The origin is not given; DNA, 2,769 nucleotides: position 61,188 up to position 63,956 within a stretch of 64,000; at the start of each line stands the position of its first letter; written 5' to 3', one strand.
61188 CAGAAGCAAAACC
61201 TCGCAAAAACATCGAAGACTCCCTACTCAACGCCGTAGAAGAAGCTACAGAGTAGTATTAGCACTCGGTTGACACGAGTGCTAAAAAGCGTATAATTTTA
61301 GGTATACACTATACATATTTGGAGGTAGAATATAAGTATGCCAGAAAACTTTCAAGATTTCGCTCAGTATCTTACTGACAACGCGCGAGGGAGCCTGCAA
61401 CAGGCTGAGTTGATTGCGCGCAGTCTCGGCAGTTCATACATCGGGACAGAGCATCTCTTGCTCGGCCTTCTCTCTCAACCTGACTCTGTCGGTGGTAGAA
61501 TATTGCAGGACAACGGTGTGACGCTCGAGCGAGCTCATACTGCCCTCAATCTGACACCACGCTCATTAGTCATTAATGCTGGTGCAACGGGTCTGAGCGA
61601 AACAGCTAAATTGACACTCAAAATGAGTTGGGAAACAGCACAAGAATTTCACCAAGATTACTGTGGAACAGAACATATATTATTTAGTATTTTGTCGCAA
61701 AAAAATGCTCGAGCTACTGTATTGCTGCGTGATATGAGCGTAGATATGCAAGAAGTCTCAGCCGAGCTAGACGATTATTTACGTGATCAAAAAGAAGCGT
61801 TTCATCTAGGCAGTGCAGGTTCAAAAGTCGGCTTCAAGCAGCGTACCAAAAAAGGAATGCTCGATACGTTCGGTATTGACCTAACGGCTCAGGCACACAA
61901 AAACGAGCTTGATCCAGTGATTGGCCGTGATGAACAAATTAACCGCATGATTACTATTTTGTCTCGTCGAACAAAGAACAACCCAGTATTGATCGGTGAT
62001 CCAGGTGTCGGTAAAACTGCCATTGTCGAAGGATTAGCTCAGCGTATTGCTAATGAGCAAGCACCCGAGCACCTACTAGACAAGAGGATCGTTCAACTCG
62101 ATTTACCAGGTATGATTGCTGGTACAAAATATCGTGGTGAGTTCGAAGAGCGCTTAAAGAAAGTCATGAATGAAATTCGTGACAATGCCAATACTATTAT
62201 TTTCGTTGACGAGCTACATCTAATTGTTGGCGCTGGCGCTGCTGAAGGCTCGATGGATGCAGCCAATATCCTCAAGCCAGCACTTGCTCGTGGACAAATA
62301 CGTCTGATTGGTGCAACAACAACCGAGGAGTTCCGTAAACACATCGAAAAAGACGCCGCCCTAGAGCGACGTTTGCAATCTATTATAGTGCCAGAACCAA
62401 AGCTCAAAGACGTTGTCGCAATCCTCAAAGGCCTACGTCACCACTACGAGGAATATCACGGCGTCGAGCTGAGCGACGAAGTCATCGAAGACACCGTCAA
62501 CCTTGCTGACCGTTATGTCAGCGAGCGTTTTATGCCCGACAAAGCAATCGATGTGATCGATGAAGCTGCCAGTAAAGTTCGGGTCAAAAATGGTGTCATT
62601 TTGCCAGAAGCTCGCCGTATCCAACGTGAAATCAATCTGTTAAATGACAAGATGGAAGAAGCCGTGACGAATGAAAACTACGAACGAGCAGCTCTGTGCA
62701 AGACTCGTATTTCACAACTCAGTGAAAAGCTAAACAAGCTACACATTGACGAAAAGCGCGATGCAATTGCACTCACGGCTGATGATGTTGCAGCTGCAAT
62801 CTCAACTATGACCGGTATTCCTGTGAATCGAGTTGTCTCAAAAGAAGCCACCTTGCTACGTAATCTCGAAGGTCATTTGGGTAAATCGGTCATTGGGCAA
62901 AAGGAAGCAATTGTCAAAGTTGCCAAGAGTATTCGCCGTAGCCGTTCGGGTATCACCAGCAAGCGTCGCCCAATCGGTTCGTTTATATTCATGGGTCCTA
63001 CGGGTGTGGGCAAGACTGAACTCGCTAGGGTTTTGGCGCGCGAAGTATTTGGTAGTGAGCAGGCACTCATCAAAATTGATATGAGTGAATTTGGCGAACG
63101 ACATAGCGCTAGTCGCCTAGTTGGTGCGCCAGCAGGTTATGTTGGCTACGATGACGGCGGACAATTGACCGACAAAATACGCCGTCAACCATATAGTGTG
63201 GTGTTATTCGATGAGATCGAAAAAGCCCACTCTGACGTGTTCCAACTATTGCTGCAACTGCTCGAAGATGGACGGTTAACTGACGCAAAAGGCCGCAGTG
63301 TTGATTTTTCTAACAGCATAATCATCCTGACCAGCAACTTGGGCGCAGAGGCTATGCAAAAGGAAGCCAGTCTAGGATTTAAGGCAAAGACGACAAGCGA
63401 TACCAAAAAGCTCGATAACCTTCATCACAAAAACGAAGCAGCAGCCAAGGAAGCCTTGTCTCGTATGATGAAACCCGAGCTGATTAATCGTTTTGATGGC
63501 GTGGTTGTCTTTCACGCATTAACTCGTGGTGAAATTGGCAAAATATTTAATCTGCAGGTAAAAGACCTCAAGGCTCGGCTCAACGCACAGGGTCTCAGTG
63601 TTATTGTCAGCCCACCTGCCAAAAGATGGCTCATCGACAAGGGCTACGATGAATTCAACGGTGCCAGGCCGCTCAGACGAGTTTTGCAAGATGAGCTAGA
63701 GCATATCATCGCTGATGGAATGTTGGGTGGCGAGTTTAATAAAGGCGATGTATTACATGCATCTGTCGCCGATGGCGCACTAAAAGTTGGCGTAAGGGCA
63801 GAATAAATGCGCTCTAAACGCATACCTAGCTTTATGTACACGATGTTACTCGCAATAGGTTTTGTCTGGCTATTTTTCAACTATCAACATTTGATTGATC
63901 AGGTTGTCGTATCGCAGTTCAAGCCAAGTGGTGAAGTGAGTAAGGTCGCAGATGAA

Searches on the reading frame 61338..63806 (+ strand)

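Call 14: search_protein_families(library=pfam, proteins=[window:61338-63806:+], max_evalue=0.001)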
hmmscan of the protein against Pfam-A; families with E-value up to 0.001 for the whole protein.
window:61338-63806:+ (822 aa): 27 families (the best 25 are shown)
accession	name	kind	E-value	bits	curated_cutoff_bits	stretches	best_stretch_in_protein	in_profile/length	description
PF07724.20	AAA_2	-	7.4e-63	211.9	27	1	544-720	1-164/166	AAA domain (Cdc48 subfamily)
PF17871.7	AAA_lid_9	-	4.9e-28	97.5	22.8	1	357-453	3-99/104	AAA lid domain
PF00004.35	AAA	-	2.7e-25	89.7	21.2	2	217-349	2-126/131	ATPase family associated with various cellular activities (AAA)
PF02861.25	Clp_N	-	6.6e-24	84.3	20.7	2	23-71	1-49/53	Clp amino terminal domain, pathogenicity island component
PF10431.15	ClpB_D2-small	-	2.8e-20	72.6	21.9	1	728-807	1-80/81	C-terminal, D2-small domain, of ClpB protein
PF07728.20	AAA_5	-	8.4e-16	58.7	22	2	549-668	2-123/139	AAA domain (dynein-related subfamily)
PF13191.12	AAA_16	-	7.5e-12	46.5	32.6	1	194-257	2-85/167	AAA ATPase domain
PF13401.12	AAA_22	-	1.7e-09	38.5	27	0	547-644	6-110/130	AAA domain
PF00158.32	Sigma54_activat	-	1.7e-08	34.8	20.2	1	547-667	23-142/168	Sigma-54 interaction domain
PF02151.25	UVR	-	4.2e-08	33.1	21.5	1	430-463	2-35/36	UvrB/uvrC motif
PF20720.3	nSTAND3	-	3.5e-07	30.5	27.2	0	550-583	21-54/155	Novel STAND NTPase 3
PF13238.12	AAA_18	-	3.7e-07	31.1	29.4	0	218-292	3-79/128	AAA domain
PF05496.18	RuvB_N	-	4.6e-06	26.9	27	0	519-570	10-57/159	Holliday junction DNA helicase RuvB P-loop domain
PF05621.17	TniB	-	6.9e-06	26.1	22.4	0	210-353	32-186/189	Bacterial TniB protein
PF20030.5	bpMoxR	-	1e-05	25.2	27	0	192-293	12-106/205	MoxR domain in the MoxR-vWA-beta-propeller ternary systems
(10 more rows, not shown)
